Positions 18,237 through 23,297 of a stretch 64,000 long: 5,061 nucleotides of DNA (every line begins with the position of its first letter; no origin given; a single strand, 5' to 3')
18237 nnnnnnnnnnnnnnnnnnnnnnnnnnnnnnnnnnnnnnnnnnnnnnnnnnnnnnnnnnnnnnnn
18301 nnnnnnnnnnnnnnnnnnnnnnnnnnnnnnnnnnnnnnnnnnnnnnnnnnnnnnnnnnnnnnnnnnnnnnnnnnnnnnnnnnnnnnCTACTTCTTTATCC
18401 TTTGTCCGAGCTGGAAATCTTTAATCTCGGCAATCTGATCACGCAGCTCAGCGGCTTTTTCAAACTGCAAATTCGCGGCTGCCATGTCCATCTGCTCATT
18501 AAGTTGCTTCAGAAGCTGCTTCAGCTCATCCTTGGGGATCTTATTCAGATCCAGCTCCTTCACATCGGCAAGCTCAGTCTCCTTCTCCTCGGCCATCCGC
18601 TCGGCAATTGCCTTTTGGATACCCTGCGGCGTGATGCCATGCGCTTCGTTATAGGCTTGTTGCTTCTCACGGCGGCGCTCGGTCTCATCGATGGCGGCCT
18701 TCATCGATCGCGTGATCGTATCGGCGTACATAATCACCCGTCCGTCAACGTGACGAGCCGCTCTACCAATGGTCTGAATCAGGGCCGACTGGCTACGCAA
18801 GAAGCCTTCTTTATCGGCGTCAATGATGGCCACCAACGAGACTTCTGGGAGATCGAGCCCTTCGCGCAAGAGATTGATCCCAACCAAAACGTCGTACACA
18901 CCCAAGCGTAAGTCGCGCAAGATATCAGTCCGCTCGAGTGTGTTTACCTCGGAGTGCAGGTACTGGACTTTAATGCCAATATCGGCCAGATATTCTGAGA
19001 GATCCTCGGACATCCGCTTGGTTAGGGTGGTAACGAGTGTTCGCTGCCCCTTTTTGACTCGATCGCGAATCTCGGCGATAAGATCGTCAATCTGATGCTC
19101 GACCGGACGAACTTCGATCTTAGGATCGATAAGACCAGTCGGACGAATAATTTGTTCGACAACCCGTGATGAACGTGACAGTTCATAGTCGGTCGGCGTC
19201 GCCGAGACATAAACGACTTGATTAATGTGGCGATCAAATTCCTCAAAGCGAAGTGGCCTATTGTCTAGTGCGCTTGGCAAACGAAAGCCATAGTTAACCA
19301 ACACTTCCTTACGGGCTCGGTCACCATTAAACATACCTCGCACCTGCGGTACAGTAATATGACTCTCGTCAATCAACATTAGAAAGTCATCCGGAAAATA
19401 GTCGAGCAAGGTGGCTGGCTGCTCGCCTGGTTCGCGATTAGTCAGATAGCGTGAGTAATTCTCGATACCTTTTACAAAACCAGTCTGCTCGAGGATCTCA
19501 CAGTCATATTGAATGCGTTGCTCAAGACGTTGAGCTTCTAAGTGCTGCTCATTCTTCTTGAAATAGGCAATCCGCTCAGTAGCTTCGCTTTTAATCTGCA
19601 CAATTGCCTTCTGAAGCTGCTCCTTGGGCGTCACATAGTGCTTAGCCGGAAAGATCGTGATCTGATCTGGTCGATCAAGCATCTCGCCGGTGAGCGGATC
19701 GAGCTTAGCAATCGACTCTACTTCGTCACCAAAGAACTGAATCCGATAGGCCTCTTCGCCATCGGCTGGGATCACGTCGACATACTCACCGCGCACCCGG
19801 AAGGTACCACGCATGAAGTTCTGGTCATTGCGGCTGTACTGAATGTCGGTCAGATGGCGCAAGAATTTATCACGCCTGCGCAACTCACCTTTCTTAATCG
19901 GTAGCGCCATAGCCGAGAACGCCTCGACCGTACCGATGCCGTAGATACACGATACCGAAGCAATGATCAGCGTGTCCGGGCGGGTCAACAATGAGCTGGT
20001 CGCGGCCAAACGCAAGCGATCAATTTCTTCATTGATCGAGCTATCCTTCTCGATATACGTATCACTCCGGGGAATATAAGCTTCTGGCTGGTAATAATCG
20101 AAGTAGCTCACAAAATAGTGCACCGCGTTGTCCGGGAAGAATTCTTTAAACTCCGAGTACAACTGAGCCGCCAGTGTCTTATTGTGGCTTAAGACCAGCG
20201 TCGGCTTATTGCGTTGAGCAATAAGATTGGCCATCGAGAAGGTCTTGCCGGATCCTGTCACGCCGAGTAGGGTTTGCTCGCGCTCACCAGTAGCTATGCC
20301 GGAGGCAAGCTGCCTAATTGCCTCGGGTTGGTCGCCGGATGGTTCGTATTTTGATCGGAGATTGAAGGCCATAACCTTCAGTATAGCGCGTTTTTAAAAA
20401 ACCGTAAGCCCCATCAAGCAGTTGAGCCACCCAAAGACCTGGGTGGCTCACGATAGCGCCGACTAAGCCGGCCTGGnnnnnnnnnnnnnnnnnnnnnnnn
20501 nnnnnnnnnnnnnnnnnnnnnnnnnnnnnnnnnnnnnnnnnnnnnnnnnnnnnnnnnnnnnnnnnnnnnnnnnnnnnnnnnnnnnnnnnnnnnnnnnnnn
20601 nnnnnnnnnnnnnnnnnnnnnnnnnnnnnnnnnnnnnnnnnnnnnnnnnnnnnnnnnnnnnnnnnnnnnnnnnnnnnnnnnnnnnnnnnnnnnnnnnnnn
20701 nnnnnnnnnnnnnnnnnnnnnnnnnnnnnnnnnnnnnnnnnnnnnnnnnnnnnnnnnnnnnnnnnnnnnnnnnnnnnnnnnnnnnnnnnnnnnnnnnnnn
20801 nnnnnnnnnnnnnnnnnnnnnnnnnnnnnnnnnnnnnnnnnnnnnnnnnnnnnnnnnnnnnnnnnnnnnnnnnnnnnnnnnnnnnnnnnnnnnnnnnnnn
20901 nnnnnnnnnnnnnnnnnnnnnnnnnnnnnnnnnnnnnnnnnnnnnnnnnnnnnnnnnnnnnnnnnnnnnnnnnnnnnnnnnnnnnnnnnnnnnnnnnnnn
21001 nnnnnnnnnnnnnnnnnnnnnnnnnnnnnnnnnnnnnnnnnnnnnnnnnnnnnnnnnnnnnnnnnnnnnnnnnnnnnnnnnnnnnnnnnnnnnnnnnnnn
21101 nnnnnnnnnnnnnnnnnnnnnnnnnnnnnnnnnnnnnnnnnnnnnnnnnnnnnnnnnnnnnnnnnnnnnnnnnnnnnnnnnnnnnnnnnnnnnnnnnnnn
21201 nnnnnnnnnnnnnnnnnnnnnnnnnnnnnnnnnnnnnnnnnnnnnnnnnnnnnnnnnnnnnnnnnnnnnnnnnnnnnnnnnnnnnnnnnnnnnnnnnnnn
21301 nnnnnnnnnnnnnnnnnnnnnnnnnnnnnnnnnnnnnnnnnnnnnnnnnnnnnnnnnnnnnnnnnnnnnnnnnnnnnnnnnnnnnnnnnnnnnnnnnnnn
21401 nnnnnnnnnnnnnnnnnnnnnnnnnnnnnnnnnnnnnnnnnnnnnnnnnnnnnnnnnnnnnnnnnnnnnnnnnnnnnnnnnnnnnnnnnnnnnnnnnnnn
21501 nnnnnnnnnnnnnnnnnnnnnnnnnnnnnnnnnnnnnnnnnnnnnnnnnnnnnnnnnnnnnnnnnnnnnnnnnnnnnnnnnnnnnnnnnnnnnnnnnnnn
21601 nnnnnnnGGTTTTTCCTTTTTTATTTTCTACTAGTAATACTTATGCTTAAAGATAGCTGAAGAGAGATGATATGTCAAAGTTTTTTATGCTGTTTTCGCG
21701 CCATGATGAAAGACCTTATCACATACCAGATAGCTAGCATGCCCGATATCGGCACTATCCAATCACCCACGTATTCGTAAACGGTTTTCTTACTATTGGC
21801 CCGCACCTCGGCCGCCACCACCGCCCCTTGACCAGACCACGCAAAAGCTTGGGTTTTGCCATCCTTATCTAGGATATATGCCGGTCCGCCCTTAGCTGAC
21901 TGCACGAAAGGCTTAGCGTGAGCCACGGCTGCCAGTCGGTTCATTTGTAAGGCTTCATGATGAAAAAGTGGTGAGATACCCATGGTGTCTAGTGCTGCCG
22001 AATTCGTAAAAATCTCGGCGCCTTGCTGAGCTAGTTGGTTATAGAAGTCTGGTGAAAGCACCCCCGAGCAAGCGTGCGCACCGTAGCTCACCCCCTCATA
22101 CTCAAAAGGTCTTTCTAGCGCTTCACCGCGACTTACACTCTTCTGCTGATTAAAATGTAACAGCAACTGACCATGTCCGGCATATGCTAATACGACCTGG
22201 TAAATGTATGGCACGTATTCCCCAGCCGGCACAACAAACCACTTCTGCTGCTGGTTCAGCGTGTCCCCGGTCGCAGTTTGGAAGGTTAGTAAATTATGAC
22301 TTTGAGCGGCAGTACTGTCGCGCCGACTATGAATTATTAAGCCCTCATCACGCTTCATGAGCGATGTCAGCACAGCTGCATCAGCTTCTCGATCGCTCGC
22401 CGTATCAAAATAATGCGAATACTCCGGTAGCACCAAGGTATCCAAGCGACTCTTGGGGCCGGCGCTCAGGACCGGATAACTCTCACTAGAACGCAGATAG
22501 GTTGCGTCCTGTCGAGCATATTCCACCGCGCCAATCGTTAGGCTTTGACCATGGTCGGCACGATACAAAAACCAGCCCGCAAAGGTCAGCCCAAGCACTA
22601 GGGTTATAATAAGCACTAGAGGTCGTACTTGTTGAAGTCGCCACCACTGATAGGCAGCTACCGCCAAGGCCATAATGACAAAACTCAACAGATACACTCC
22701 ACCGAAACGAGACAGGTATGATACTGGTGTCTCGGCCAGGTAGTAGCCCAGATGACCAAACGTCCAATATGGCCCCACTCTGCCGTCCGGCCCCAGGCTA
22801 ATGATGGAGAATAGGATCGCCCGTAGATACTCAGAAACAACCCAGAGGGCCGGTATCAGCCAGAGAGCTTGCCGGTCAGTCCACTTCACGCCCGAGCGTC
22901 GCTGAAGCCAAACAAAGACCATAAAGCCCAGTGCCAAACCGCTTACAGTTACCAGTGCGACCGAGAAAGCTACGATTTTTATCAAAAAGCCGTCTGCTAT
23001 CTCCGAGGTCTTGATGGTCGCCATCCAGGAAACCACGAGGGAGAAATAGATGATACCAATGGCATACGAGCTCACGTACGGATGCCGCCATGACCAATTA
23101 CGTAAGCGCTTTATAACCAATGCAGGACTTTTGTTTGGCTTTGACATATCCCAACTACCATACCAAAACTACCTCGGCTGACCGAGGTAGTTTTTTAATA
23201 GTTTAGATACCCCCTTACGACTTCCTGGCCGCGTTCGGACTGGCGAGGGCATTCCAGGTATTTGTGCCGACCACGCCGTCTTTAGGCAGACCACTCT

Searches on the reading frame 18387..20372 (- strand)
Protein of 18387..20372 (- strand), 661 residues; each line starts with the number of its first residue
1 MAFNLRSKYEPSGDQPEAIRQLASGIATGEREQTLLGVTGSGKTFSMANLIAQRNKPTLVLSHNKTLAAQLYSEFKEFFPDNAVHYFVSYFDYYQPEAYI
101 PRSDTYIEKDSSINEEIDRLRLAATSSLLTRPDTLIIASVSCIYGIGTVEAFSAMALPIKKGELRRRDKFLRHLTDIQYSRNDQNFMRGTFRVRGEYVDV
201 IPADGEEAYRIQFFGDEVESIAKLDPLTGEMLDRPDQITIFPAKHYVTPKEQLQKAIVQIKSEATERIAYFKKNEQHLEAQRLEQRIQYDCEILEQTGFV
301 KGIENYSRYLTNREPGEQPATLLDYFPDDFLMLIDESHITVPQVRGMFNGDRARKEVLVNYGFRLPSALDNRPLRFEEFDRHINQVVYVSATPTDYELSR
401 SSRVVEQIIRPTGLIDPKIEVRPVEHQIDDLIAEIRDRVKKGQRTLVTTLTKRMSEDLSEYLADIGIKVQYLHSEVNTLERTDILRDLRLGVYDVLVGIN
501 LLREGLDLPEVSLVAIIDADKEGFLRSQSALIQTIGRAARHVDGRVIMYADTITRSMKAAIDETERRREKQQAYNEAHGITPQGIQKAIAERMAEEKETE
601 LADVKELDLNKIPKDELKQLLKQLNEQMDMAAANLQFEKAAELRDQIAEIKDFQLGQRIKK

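Call 15: search_protein_families(library=pfam, proteins=[window:18387-20372:-], max_evalue=0.001)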
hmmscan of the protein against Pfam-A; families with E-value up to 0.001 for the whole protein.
window:18387-20372:- (661 aa): 6 families
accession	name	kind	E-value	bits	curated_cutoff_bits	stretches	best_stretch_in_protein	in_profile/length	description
PF17757.6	UvrB_inter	-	4e-32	110.6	22.9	1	157-246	1-91/91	UvrB interaction domain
PF12344.14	UvrB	-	8.3e-24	83.6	27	1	548-589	1-42/43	Ultra-violet resistance protein B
PF00271.37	Helicase_C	-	1.6e-19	70.6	23.5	1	429-541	4-109/110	Helicase conserved C-terminal domain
PF04851.21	ResIII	-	2.7e-11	44.1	22.5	1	10-83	3-81/164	Type III restriction enzyme, res subunit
PF02151.25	UVR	-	2.3e-09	37.1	21.5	1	618-652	1-35/36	UvrB/uvrC motif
PF00270.35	DEAD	-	2.7e-06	27.6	26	1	15-81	4-71/167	DEAD/DEAH box helicase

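Call 28: find_homologous_proteins(query=window:18387-20372:-, max_evalue=1e-150)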
Query window:18387-20372:- (661 aa): 8000 proteins with E <= 1e-150 among 8000 candidates; the best 120 are listed.
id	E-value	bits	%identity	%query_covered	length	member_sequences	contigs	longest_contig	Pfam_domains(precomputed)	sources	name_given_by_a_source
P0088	0.0e+0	1454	100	100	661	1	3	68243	PF00270.36,PF02151.26,PF17757.7,PF00271.38,PF27431.1,PF04851.22,PF12344.15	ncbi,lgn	-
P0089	0.0e+0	1373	94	100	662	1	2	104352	PF00270.36,PF02151.26,PF17757.7,PF00271.38,PF27431.1,PF04851.22,PF12344.15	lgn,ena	-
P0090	0.0e+0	1283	86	100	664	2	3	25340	PF00270.36,PF02151.26,PF17757.7,PF00271.38,PF27431.1,PF04851.22,PF12344.15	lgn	-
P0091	0.0e+0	1256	84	100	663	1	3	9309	PF00270.36,PF02151.26,PF17757.7,PF00271.38,PF27431.1,PF04851.22,PF12344.15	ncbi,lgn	-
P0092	0.0e+0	1255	85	100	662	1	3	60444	PF00270.36,PF02151.26,PF17757.7,PF00271.38,PF27431.1,PF04851.22,PF12344.15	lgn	-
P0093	0.0e+0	1255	85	100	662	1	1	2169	PF00270.36,PF02151.26,PF17757.7,PF00271.38,PF27431.1,PF04851.22,PF12344.15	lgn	-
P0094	0.0e+0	1254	85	100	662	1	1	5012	PF00270.36,PF02151.26,PF17757.7,PF00271.38,PF27431.1,PF04851.22,PF12344.15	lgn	-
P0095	0.0e+0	1254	85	100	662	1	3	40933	PF00270.36,PF02151.26,PF17757.7,PF00271.38,PF27431.1,PF04851.22,PF12344.15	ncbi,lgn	-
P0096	0.0e+0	1253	84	100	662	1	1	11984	PF00270.36,PF02151.26,PF17757.7,PF00271.38,PF27431.1,PF04851.22,PF12344.15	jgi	-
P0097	0.0e+0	1252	85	100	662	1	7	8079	PF00270.36,PF02151.26,PF17757.7,PF00271.38,PF27431.1,PF04851.22,PF12344.15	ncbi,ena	-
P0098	0.0e+0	1252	84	100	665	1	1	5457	PF00270.36,PF02151.26,PF17757.7,PF00271.38,PF27431.1,PF04851.22,PF12344.15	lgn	-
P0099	0.0e+0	1252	85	100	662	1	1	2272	PF00270.36,PF02151.26,PF17757.7,PF00271.38,PF27431.1,PF04851.22,PF12344.15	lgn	-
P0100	0.0e+0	1251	85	100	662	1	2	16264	PF00270.36,PF02151.26,PF17757.7,PF00271.38,PF27431.1,PF04851.22,PF12344.15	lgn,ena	-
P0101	0.0e+0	1251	84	100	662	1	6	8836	PF00270.36,PF02151.26,PF17757.7,PF00271.38,PF27431.1,PF04851.22,PF12344.15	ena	-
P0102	0.0e+0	1251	84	100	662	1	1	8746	PF00270.36,PF02151.26,PF17757.7,PF00271.38,PF27431.1,PF04851.22,PF12344.15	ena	-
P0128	0.0e+0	1217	82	100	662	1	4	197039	PF00270.36,PF02151.26,PF17757.7,PF00271.38,PF27431.1,PF04851.22,PF12344.15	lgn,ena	-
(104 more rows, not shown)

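Call 65: find_encoding_contigs(protein=P0128, flank=1000, max_places=3)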
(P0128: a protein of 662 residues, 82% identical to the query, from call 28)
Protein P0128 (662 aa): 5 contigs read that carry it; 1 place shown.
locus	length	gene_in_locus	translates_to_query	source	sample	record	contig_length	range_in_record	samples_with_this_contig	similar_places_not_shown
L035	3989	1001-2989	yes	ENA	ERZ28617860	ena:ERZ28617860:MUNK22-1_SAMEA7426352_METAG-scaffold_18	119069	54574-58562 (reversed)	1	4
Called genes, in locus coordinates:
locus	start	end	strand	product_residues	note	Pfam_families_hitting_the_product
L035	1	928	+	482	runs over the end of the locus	-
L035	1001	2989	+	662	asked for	PF00270:DEAD (faint), PF04851:ResIII, PF17757:UvrB_inter, PF27431:UvrB_3rd, PF00271:Helicase_C, PF12344:UvrB, PF02151:UVR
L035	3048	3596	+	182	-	-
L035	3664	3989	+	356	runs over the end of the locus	-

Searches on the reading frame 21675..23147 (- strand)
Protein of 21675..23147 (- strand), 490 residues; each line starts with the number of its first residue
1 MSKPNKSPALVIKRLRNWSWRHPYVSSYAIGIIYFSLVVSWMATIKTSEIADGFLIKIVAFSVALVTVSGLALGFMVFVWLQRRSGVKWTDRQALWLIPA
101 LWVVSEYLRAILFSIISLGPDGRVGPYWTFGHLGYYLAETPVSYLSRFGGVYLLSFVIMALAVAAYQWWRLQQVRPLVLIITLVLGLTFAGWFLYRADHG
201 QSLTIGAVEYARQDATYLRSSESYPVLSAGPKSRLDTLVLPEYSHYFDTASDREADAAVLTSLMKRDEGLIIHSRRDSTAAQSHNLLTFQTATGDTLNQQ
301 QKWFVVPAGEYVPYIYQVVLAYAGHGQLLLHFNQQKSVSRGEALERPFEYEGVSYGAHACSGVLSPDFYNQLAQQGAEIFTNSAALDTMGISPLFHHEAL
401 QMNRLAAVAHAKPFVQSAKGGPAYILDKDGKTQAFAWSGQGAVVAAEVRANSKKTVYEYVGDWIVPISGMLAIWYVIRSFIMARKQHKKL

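Call 15: search_protein_families(library=pfam, proteins=[window:21675-23147:-], max_evalue=0.001)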
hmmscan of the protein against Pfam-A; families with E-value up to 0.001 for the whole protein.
window:21675-23147:- (490 aa): 1 family
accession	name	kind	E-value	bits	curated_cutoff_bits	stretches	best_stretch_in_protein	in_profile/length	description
PF20154.4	LNT_N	-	2.1e-12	47.9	27.1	1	15-163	31-158/159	Apolipoprotein N-acyltransferase N-terminal domain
